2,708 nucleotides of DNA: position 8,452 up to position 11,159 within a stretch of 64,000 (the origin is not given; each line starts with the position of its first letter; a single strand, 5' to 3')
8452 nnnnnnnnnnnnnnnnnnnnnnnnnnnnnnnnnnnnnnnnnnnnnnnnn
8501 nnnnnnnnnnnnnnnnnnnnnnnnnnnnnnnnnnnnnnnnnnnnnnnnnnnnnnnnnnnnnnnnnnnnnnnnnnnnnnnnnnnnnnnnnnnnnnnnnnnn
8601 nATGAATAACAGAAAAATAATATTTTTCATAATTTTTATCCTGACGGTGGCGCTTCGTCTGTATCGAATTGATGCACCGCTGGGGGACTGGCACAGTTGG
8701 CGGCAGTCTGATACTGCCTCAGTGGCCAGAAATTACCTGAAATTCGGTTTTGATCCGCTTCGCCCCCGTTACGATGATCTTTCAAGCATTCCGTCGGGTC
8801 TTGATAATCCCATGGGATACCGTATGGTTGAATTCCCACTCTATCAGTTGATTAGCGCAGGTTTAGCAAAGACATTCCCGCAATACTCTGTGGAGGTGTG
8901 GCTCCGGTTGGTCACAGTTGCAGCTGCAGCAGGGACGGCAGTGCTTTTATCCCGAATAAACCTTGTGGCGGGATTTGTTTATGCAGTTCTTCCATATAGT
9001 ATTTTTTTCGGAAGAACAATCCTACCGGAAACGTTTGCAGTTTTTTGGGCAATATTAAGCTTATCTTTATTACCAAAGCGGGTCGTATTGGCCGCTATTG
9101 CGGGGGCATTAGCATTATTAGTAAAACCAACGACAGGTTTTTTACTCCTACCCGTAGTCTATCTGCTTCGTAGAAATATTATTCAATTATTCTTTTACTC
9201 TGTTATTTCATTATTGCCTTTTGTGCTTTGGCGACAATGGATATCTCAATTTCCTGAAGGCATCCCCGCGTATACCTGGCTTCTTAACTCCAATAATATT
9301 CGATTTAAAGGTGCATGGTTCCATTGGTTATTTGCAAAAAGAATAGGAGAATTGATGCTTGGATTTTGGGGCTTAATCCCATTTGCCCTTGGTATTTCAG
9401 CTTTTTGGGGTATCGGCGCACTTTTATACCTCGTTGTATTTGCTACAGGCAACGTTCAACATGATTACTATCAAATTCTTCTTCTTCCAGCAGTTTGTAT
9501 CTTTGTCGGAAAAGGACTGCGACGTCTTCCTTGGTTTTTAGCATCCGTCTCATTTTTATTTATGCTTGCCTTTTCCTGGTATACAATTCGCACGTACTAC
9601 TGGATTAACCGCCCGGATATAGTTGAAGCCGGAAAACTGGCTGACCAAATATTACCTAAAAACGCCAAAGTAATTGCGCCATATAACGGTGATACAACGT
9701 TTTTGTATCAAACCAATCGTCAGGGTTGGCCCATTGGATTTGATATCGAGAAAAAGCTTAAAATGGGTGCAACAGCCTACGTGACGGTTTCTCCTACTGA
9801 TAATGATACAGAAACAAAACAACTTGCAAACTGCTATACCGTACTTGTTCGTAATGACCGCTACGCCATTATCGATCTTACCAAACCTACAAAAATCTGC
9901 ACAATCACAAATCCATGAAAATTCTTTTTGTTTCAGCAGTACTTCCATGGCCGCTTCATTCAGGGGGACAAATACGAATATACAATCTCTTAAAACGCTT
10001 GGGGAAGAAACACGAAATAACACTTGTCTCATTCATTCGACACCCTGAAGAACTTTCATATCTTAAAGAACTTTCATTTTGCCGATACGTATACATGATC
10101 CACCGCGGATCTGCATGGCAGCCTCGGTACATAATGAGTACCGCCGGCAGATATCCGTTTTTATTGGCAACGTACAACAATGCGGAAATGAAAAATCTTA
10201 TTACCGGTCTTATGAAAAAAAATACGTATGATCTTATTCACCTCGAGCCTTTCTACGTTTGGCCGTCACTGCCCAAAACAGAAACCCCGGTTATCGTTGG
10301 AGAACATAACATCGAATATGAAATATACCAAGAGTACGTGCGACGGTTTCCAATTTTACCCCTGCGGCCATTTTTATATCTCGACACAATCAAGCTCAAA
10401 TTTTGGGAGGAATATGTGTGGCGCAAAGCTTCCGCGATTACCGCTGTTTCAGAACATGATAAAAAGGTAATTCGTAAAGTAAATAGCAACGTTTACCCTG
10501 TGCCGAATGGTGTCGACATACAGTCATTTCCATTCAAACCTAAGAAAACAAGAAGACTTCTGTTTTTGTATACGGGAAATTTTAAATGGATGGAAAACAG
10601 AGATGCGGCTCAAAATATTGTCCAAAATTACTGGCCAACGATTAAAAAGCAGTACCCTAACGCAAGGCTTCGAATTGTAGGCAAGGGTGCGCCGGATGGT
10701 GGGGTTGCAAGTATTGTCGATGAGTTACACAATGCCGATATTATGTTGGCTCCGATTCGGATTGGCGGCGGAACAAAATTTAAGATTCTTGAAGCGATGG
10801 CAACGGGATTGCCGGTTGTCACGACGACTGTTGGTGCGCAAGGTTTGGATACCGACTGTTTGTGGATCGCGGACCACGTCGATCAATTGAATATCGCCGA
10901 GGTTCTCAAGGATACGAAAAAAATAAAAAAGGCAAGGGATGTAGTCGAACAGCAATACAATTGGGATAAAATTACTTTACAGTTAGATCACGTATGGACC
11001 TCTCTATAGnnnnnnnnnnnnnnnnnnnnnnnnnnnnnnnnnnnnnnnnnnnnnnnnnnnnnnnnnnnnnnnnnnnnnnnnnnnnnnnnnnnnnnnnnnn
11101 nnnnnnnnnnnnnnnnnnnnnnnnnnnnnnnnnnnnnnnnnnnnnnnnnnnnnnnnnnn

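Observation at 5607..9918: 1000-aa WaaL-like/GT-C fusion and adjacent GT-C paralogue in a glycan locus with no visible flippase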

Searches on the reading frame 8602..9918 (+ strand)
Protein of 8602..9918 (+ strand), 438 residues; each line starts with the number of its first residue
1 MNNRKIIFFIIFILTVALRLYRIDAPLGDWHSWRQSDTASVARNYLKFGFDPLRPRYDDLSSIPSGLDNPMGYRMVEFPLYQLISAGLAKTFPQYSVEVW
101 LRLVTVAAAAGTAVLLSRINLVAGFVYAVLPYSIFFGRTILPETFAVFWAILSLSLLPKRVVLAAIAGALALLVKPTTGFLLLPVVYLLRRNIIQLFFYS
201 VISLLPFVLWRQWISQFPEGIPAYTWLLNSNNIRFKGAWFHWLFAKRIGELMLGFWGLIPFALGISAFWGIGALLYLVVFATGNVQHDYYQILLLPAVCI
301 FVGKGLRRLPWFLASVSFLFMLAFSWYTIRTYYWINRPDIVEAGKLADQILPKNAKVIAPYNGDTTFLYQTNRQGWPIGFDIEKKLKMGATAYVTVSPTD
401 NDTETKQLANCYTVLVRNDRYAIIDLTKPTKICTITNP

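Call 6: search_protein_families(library=pfam, proteins=[window:8602-9918:+], max_evalue=0.01)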
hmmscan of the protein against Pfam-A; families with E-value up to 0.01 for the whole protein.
window:8602-9918:+ (438 aa): 0 families

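Call 8: search_protein_families(library=pfam, proteins=[window:8602-9915:+], max_evalue=10)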
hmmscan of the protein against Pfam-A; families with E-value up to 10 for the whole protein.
window:8602-9915:+ (438 aa): 1 family
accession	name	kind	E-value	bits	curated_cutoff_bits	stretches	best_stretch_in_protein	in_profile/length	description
PF16492.10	Cadherin_C_2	-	0.12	13.6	31.5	0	313-328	10-25/85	Cadherin cytoplasmic C-terminal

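Call 9: search_protein_families(library=ncbifam, proteins=[window:8602-9915:+], max_evalue=1)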
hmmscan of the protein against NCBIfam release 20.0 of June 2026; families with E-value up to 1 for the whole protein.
window:8602-9915:+ (438 aa): 0 families

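Call 19: find_homologous_proteins(query=window:8602-9915:+)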
Query window:8602-9915:+ (438 aa): 3154 proteins with E <= 0.001 among 8000 candidates; the best 120 are listed.
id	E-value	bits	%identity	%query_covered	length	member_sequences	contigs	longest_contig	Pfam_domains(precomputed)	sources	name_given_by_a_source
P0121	1.3e-293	992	100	100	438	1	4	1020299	-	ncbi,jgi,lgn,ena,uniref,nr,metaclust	ncbi:hypothetical protein A3A79_05115 [Candidatus Gottesmanbacteria bacterium RIFCSPLOWO2_01_FULL_43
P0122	9.6e-248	841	83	99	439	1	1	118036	-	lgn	-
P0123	1.3e-244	831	82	99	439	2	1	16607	-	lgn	-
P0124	2.5e-234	797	81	99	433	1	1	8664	-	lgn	-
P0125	5.5e-218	743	74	100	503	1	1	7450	-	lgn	-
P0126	1.1e-210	719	71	100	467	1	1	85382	-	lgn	-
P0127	5.1e-210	717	72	98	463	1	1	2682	-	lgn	-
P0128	3.5e-207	707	71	98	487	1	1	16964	PF13231.13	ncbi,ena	-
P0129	3.2e-202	691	69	98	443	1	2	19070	-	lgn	-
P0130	4.7e-202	690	71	98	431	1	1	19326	-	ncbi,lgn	-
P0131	1.1e-201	689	70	98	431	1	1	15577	-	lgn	-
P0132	9.5e-201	686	68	98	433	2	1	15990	-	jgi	-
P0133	2.1e-198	678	69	98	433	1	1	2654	-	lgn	-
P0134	9.2e-197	673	67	97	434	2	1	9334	-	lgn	-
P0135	1.5e-196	672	67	98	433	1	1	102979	-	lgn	-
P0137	8.5e-196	670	68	98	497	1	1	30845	PF02366.25,PF13231.13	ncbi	-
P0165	6.8e-188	644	64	99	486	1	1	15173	PF13231.13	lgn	-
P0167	8.5e-187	640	67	95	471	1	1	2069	PF02366.25,PF13231.13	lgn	-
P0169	2.3e-184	632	66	95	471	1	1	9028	PF02366.25,PF13231.13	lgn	-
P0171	3.2e-184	632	62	99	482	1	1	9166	PF13231.13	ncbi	ncbi:MAG: ArnT family glycosyltransferase [Patescibacteria group bacterium]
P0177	6.3e-179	614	62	98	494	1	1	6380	PF02366.25,PF13231.13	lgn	-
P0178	7.4e-179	614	62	99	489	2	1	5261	PF02366.25,PF13231.13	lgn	-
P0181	3.3e-178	612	62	98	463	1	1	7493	PF13231.13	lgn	-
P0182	9.6e-178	610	64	98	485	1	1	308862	PF02366.25,PF13231.13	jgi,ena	-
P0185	4.5e-177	608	63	94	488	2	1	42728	PF02366.25,PF13231.13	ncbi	-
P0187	2.0e-175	603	62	98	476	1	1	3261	PF02366.25,PF13231.13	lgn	-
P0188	2.1e-175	602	61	96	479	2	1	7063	PF02366.25,PF13231.13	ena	-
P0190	7.1e-175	601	63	94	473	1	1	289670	PF13231.13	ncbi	-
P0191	9.1e-175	600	63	96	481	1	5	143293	PF02366.25,PF13231.13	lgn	-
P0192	1.1e-174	600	62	96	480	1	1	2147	PF13231.13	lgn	-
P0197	6.1e-174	598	61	97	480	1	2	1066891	PF02366.25,PF13231.13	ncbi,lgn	-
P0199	3.6e-173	595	62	95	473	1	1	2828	PF13231.13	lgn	-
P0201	3.6e-172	592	62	95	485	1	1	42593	PF02366.25,PF13231.13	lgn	-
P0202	3.7e-172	592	61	97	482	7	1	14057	PF02366.25,PF13231.13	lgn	-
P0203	4.3e-172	592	61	97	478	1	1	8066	PF02366.25,PF13231.13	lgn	-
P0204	6.1e-172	591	59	98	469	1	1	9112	PF02366.25,PF13231.13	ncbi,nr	ncbi:MAG: phospholipid carrier-dependent glycosyltransferase [Candidatus Gottesmanbacteria bacterium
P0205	1.3e-171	590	61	97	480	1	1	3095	PF02366.25,PF13231.13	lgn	-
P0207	1.5e-171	590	57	98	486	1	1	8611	PF02366.25,PF13231.13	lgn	-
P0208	1.6e-171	590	60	98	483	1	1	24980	PF02366.25,PF13231.13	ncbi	-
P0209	1.8e-171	590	59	98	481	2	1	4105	PF02366.25,PF13231.13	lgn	-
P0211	7.0e-171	588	61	94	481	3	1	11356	PF02366.25,PF13231.13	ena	-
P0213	7.0e-171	588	61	96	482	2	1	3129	PF02366.25,PF13231.13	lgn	-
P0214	1.4e-170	587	59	97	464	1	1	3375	PF02366.25,PF13231.13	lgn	-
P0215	2.3e-170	586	62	96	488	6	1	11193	PF02366.25,PF13231.13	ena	-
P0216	2.7e-170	586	61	98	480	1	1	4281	PF02366.25,PF13231.13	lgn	-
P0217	3.3e-170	585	60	96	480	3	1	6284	PF02366.25,PF13231.13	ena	-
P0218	5.1e-170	585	61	96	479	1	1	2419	PF13231.13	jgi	-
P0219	6.4e-170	584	61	97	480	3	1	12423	PF02366.25,PF13231.13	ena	-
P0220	1.7e-169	583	58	98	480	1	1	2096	PF02366.25,PF13231.13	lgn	-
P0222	3.3e-169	582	58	98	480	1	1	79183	PF02366.25,PF13231.13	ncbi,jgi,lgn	-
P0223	3.5e-169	582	60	97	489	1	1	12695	PF13231.13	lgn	-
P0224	6.6e-169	581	61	98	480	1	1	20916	PF02366.25,PF13231.13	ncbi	-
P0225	7.4e-169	581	59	97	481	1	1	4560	PF13231.13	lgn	-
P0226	9.2e-169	581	60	97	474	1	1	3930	PF02366.25,PF13231.13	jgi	jgi:hypothetical protein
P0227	1.3e-168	580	60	96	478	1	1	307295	PF02366.25,PF13231.13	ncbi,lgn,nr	ncbi:MAG: glycosyltransferase family 39 protein [Candidatus Gottesmanbacteria bacterium]|nr:glycosyl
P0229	2.2e-168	579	58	98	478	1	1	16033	PF02366.25,PF13231.13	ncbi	-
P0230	2.5e-168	579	60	98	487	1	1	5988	PF02366.25,PF13231.13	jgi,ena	-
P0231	3.6e-168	579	58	96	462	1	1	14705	PF13231.13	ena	-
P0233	6.0e-168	578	58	97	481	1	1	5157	PF02366.25,PF13231.13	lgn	-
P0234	6.4e-168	578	59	98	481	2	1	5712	PF02366.25,PF13231.13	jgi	-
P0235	8.3e-168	577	58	98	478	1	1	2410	PF02366.25,PF13231.13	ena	-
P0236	1.2e-167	577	61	97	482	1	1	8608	PF02366.25,PF13231.13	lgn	-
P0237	1.3e-167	577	59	95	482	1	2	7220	PF02366.25,PF13231.13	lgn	-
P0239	1.8e-167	576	60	96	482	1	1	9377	PF02366.25,PF13231.13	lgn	-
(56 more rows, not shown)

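Call 37: search_protein_families(library=pfam, alignment_id=A3, max_evalue=0.01)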
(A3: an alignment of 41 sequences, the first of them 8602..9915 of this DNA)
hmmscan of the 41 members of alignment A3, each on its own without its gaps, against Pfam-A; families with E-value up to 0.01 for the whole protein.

A. member 1, window:8602-9915:+ (438 aa): 0 families

B. families by the number of members that match (of 41 scanned): 4 families
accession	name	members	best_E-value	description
PF13231.12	PMT_2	28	2.1e-11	Dolichyl-phosphate-mannose-protein mannosyltransferase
PF02366.24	PMT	15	5.6e-12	Dolichyl-phosphate-mannose-protein mannosyltransferase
PF10958.13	DUF2759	2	0.00085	Protein of unknown function (DUF2759)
PF09913.15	DUF2142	1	0.0099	Predicted membrane protein (DUF2142)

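Call 46: predict_structure(alignment_id=A3)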
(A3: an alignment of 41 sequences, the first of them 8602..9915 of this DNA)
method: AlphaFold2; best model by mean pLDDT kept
length: 438 residues; sequences in the alignment: 41
mean_pLDDT: 75.8   pTM: 0.78
mean pLDDT of the five models: 75.8, 73.7, 72.0, 71.0, 63.9
residues with pLDDT >= 90: 143; 70-90: 145; 50-70: 72; < 50: 78
segments of 3 or more residues with pLDDT < 50: 61-68, 220-245, 247-263, 269-272, 275-287, 362-365
pLDDT, mean of each block of 10 residues (from residue 1): 89 93 70 72 89 74 44 73 95 93 93 95 92 63 92 96 98 89 93 97 95 72 43 37 47 47 49 47 47 80 85 87 73 58 83 79 53 59 77 78 83 90 91 74
secondary structure, 60 per line:
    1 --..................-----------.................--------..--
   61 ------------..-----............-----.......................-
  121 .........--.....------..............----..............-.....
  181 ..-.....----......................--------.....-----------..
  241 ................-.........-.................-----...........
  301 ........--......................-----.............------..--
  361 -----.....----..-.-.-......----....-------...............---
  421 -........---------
elements in order: H3-20 H32-48 H80-91 H97-119 H121-129 H132-136 H143-156 H161-174 H176-182 H184-188 H193-214 H223-227 H239-256 H258-266 H268-284 H290-308 H311-332 H338-350 H366-370 H382-387 E392-395 H403-411 E412-417 E422-429

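Call 74: fold_search(model_id=the predicted structure, library=pdb)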
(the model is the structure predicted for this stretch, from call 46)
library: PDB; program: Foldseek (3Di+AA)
matches with E <= 10: 70; with E <= 0.001: 8
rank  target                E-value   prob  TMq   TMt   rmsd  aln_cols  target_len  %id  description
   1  9s6t_A                3.6e-06  1.00  0.60  0.56   6.7       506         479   14  Ternary cryo-EM structure of chicken ALG12 with Dol25-PP-GlcNAc2Man7, Dol25-P-Man, and Fab (released 2026-03-18)
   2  6ftg_5                8.4e-06  1.00  0.50  0.36  15.5       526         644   14  Subtomogram average of OST-containing ribosome-translocon complexes from canine rough microsomal membranes (released 2018-03-21)
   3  8pn9_A                6.6e-05  1.00  0.53  0.38  11.8       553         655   14  Structure of human oligosaccharyltransferase OST-A complex bound to NGI-1 (released 2024-05-08)
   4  6s7o_A                1.0e-04  1.00  0.52  0.37  12.5       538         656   14  Cryo-EM structure of human oligosaccharyltransferase complex OST-A (released 2019-12-18)
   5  7oci_F                1.4e-04  1.00  0.53  0.39  11.8       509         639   15  Cryo-EM structure of yeast Ost6p containing oligosaccharyltransferase complex (released 2022-02-16)
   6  8b6l_I                1.4e-04  1.00  0.46  0.32  13.3       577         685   14  Subtomogram average of the human Sec61-TRAP-OSTA-translocon (released 2022-12-07)
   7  6s7t_A                1.9e-04  1.00  0.49  0.34  10.3       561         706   13  Cryo-EM structure of human oligosaccharyltransferase complex OST-B (released 2019-12-18)
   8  8age_A                3.0e-04  1.00  0.50  0.36  12.4       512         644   13  Structure of yeast oligosaccharylransferase complex with acceptor peptide bound (released 2022-12-07)
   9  5ogl_A                1.1e-03  1.00  0.46  0.31  13.5       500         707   12  Structure of bacterial oligosaccharyltransferase PglB in complex with an acceptor peptide and an lipid-linked oligosac (released 2017-10-25)
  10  6ezn_F                1.2e-03  1.00  0.51  0.37  13.9       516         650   14  Cryo-EM structure of the yeast oligosaccharyltransferase (OST) complex (released 2018-01-17)
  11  6gxc_A                1.4e-03  1.00  0.45  0.31  11.2       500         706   14  Bacterial oligosaccharyltransferase PglB in complex with an inhibitory peptide and a reactive lipid-linked oligosaccha (released 2018-11-14)
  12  7zlh_A                3.2e-03  1.00  0.43  0.32  15.7       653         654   13  Cryo-EM structure of C-mannosyltransferase CeDPY19, in apo state, bound to CMT2-Fab and anti-Fab nanobody (released 2023-01-11)
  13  9s6u_A                4.0e-03  1.00  0.56  0.47   7.0       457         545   12  Ternary cryo-EM structure of human ALG9 with Dol25-PP-GlcNAc2Man8, Dol25-P-Man and Fab (released 2026-03-18)
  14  9s6s_A                6.0e-03  1.00  0.53  0.45   8.7       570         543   11  Ternary cryo-EM structure of human ALG9 with Dol25-PP-GlcNAc2Man6, Dol25-P-Man and Fab (released 2026-03-18)
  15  7zli_A                6.3e-03  1.00  0.45  0.32  10.7       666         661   10  Cryo-EM structure of C-mannosyltransferase CeDPY19, in complex with Dol25-P-Man and bound to CMT2-Fab and anti-Fab nan (released 2023-01-11)
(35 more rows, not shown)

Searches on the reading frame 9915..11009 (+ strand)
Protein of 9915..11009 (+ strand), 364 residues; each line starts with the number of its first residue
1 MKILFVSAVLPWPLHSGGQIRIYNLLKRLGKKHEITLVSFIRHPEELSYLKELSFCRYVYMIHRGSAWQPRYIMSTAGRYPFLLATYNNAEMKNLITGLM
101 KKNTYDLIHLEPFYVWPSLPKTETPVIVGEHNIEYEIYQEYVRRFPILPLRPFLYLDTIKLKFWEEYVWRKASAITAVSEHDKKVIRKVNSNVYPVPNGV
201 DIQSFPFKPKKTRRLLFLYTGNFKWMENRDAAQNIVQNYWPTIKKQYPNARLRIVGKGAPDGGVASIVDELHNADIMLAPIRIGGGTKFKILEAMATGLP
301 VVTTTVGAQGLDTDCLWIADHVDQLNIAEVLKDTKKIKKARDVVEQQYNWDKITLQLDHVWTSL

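Call 6: search_protein_families(library=pfam, proteins=[window:9915-11009:+], max_evalue=0.01)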
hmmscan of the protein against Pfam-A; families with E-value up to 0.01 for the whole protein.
window:9915-11009:+ (364 aa): 3 families
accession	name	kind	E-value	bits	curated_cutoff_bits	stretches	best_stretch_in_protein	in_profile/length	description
PF13692.12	Glyco_trans_1_4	-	4.3e-15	56.6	27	1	216-309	3-113/142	Glycosyl transferases group 1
PF13439.12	Glyco_transf_4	-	3.1e-11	44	28.5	1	17-203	3-169/170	Glycosyltransferase Family 4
PF00534.26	Glycos_transf_1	-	1.6e-05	24.9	26.4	0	267-307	86-125/172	Glycosyl transferases group 1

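Call 81: search_protein_families(library=ncbifam, proteins=[window:9915-11006:+], max_evalue=0.00001)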
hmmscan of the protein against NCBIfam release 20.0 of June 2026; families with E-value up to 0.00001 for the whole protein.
window:9915-11006:+ (364 aa): 3 families
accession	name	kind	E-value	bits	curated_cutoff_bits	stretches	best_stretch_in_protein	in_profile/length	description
TIGR03087.1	stp1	hypoth_equivalog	3.7e-40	138.3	316.65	1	3-361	1-394/397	TIGR03087 family PEP-CTERM/XrtA system glycosyltransferase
TIGR04047.1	MSMEG_0565_glyc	hypoth_equivalog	2.2e-07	30.3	259.85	0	286-352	288-362/373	MSMEG_0565 family glycosyltransferase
TIGR03088.1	stp2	hypoth_equivalog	6.4e-07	28.7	409.05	1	266-359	265-368/374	TIGR03088 family PEP-CTERM/XrtA system glycosyltransferase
